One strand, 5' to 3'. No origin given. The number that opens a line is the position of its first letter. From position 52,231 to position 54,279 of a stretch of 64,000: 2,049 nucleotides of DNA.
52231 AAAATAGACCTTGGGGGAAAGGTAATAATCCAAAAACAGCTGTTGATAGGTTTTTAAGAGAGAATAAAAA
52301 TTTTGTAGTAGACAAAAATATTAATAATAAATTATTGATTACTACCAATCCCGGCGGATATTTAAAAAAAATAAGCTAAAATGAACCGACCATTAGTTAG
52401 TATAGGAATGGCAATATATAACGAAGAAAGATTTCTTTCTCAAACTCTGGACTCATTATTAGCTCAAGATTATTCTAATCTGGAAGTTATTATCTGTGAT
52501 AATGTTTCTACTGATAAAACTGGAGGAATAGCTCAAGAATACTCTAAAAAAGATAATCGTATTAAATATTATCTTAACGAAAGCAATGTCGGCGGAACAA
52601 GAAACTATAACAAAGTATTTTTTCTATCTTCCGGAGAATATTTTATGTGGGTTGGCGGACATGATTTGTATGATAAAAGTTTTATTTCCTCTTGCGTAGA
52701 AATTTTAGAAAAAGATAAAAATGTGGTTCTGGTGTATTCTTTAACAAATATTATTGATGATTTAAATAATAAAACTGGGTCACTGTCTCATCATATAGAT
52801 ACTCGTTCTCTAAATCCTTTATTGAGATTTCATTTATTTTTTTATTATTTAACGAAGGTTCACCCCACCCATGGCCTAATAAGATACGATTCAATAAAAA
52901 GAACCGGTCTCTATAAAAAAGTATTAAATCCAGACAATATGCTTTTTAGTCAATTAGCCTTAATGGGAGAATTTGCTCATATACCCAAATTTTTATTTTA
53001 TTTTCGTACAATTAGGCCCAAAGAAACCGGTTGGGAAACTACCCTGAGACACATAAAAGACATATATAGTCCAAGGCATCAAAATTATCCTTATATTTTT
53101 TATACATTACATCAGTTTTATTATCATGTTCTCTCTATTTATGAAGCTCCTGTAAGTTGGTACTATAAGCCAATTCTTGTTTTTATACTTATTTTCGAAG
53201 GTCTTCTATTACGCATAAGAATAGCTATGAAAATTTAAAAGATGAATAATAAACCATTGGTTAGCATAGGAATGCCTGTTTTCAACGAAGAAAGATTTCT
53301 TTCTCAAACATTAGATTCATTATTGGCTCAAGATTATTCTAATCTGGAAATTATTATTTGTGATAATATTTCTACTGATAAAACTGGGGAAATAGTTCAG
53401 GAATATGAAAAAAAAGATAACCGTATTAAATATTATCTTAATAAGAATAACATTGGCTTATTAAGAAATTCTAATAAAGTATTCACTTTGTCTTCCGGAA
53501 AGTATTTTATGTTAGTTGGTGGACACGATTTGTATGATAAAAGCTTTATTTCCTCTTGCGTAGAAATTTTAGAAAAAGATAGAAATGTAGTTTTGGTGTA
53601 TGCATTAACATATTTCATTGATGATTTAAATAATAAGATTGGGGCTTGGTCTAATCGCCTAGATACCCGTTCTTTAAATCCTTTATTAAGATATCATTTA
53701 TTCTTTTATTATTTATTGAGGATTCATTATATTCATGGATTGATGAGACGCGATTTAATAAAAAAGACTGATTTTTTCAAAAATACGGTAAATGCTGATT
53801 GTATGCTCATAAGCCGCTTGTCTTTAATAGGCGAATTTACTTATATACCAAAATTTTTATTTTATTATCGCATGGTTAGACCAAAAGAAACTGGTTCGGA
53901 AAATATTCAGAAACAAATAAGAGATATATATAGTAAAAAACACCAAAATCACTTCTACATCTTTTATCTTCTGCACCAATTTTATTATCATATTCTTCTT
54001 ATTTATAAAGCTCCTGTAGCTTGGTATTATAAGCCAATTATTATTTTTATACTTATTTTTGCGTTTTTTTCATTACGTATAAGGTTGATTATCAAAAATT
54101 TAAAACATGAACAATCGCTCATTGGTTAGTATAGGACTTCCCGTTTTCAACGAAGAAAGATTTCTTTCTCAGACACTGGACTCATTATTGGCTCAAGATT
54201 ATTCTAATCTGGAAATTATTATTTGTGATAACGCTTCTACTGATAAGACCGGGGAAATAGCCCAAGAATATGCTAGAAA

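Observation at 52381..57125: Four tandem GT2 paralogs with near-identical 5' nucleotide sequence but divergent 3' halves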

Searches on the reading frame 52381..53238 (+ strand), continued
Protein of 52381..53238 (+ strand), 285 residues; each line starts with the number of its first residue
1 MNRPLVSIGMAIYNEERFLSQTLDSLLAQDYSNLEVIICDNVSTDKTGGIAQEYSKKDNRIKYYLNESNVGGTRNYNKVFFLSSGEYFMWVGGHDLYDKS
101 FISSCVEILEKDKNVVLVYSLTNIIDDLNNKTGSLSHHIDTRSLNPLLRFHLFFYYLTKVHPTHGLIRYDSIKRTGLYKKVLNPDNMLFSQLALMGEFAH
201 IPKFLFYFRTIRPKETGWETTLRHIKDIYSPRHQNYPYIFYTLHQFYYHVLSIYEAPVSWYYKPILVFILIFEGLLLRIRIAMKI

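Call 21: find_related_loci(query=A1, collection=metagenome_contigs, flank=8000)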
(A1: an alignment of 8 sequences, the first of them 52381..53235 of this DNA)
Query A1 (285 aa) in metagenome_contigs; peptide patterns used: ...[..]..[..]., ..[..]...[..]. (x = any residue, [..] = any of these).
414 stretches matched a pattern; 182 encode a relative of the query (tblastn E <= 1e-3); the best 80 are kept; 80 distinct loci.
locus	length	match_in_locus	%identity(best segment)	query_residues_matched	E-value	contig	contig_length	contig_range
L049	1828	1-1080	72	2-285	4e-143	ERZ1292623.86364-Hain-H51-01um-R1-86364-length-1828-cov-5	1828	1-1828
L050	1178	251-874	41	4-212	5e-53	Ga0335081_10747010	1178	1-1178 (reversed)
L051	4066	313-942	40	4-215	2e-48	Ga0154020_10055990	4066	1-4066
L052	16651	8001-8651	37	4-213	2e-40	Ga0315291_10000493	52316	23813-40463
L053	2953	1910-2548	37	2-216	7e-40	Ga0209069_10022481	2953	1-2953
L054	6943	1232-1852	34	4-209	2e-39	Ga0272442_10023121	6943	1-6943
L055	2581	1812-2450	39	4-207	1e-38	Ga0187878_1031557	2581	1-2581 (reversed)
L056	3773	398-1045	35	2-214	1e-37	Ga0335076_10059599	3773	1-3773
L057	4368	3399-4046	36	2-214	1e-37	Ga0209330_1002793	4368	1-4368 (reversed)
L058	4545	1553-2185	34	2-209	1e-31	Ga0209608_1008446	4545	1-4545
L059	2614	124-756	35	2-209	4e-31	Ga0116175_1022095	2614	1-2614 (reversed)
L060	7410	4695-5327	33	2-209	5e-31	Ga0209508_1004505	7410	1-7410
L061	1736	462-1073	30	5-205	7e-30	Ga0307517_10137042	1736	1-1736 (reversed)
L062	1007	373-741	41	4-126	3e-30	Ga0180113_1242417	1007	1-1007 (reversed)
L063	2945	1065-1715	32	4-224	1e-28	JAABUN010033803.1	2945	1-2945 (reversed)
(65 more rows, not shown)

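Call 23: find_encoding_contigs(protein=P0007, flank=10000, max_places=6)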
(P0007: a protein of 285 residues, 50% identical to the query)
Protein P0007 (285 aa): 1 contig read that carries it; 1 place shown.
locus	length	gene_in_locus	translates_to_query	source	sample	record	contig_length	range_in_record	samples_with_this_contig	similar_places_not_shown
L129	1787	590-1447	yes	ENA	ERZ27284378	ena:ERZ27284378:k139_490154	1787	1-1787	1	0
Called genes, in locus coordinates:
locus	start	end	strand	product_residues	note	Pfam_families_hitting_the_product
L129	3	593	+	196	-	?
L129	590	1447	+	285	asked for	PF00535:Glycos_transf_2, PF13641:Glyco_tranf_2_3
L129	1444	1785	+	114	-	?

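Call 46: search_protein_families(library=ncbifam, proteins=[window:52381-53238:+], max_evalue=0.00001)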
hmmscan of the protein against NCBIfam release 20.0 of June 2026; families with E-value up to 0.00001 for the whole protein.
window:52381-53238:+ (285 aa): 13 families
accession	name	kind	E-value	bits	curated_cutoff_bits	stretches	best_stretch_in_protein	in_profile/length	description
NF053739.1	GlytfEpsEBac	equivalog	5.8e-19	68.1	450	1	4-131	1-129/265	glycosyltransferase EpsE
NF047683.1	TeichurnBiosyTuaG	equivalog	1.7e-16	60.6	400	1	2-115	4-117/252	teichuronic acid biosynthesis protein TuaG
NF050050.1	ProtGlycPglI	equivalog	5.7e-15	55.5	500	1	4-117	2-116/306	GalNAc(5)-diNAcBac-PP-undecaprenol beta-1,3-glucosyltransferase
NF007482.0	PRK10073.1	equivalog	1.3e-14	54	423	1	3-114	5-115/334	glycosyltransferase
TIGR03937.1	PgaC_IcaA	equivalog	1.8e-13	50.2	422.3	1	3-116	44-157/407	poly-beta-1,6-N-acetyl-D-glucosamine synthase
NF007453.0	PRK10018.1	equivalog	1.6e-11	44.4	382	1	2-103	4-105/280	colanic acid biosynthesis glycosyltransferase WcaA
TIGR04017.1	WcaA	equivalog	1.7e-11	44.3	495.75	1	2-107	3-108/279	colanic acid biosynthesis glycosyltransferase WcaA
TIGR03111.1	glyc2_xrt_Gpos1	hypoth_equivalog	4.2e-10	39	363.95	1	4-118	49-165/439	TIGR03111 family XrtG-associated glycosyltransferase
NF038299.1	EPS_HpsN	equivalog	1.7e-07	30.5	425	1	4-119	1-116/317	hormogonium polysaccharide biosynthesis glycosyltransferase HpsN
TIGR03469.1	HpnB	hypoth_equivalog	7.1e-07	28.6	379.25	1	10-58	50-99/386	hopene-associated glycosyltransferase HpnB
NF038302.1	EPS_HpsE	equivalog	3.1e-06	26.4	300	1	7-71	4-73/307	hormogonium polysaccharide biosynthesis glycosyltransferase HpsE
NF041394.1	GtaseAglG_Halo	equivalog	6.8e-06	25.6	440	1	6-115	3-113/304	glucosyl-dolichyl phosphate glucuronosyltransferase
TIGR04283.1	glyco_like_mftF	equivalog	9.8e-06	25.3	182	0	7-56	2-51/221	TIGR04283 family arsenosugar biosynthesis glycosyltransferase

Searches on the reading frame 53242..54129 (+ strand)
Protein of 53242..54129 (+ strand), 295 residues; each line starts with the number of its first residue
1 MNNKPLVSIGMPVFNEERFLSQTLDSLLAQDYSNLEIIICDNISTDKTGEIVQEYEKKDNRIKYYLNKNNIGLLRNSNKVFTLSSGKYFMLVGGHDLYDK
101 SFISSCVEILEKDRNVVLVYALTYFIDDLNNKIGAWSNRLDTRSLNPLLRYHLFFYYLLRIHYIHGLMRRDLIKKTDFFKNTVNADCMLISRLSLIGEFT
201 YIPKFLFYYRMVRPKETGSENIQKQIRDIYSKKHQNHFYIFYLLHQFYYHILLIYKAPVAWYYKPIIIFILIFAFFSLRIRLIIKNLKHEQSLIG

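Call 7: search_protein_families(library=pfam, proteins=[window:53242-54129:+], max_evalue=0.01)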
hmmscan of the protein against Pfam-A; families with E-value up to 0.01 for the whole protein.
window:53242-54129:+ (295 aa): 3 families
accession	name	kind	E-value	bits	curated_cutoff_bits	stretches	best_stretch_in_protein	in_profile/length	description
PF00535.33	Glycos_transf_2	-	9.3e-30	104.2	23.3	1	8-155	1-151/168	Glycosyl transferase family 2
PF13641.12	Glyco_tranf_2_3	-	5.4e-07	30.3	27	1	9-114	5-114/230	Glycosyltransferase like family 2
PF10111.15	Glyco_tranf_2_2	-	0.00078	19.4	27.3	1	16-134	11-135/276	Glycosyltransferase like family 2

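Call 46: search_protein_families(library=ncbifam, proteins=[window:53242-54129:+], max_evalue=0.00001)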
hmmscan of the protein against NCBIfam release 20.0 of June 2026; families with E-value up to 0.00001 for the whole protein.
window:53242-54129:+ (295 aa): 16 families
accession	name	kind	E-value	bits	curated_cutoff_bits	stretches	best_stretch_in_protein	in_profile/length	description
NF047683.1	TeichurnBiosyTuaG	equivalog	1.1e-19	71.1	400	1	2-114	3-115/252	teichuronic acid biosynthesis protein TuaG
NF053739.1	GlytfEpsEBac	equivalog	4.7e-19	68.4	450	1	5-128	1-125/265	glycosyltransferase EpsE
NF007482.0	PRK10073.1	equivalog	4.4e-17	62.1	423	1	1-128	2-128/334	glycosyltransferase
TIGR03937.1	PgaC_IcaA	equivalog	6.5e-15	55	422.3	1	2-117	42-157/407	poly-beta-1,6-N-acetyl-D-glucosamine synthase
NF050050.1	ProtGlycPglI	equivalog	5e-14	52.4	500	1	5-118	2-116/306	GalNAc(5)-diNAcBac-PP-undecaprenol beta-1,3-glucosyltransferase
NF007453.0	PRK10018.1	equivalog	7.5e-13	48.8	382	1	1-125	2-126/280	colanic acid biosynthesis glycosyltransferase WcaA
TIGR04017.1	WcaA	equivalog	1.6e-12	47.6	495.75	1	2-126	2-126/279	colanic acid biosynthesis glycosyltransferase WcaA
TIGR03111.1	glyc2_xrt_Gpos1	hypoth_equivalog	7.5e-09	34.9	363.95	1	3-119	47-165/439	TIGR03111 family XrtG-associated glycosyltransferase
NF045692.1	OglycostaseCruG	equivalog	4.5e-08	32.4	600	1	7-65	43-101/386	2'-O-glycosyltransferase CruG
NF038302.1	EPS_HpsE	equivalog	1.1e-07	31.2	300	1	8-69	4-71/307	hormogonium polysaccharide biosynthesis glycosyltransferase HpsE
TIGR03469.1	HpnB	hypoth_equivalog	1.2e-07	31.1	379.25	1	4-58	43-98/386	hopene-associated glycosyltransferase HpnB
TIGR04440.1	glyco_TIGR04440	domain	2.4e-07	30.7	70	1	8-206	3-211/215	TIGR00180 family glycosyltransferase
TIGR04283.1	glyco_like_mftF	equivalog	2.6e-07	30.5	182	1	7-57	1-51/221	TIGR04283 family arsenosugar biosynthesis glycosyltransferase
NF041394.1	GtaseAglG_Halo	equivalog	8.7e-07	28.5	440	1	13-116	9-113/304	glucosyl-dolichyl phosphate glucuronosyltransferase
NF038299.1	EPS_HpsN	equivalog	2e-06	27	425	1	5-117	1-113/317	hormogonium polysaccharide biosynthesis glycosyltransferase HpsN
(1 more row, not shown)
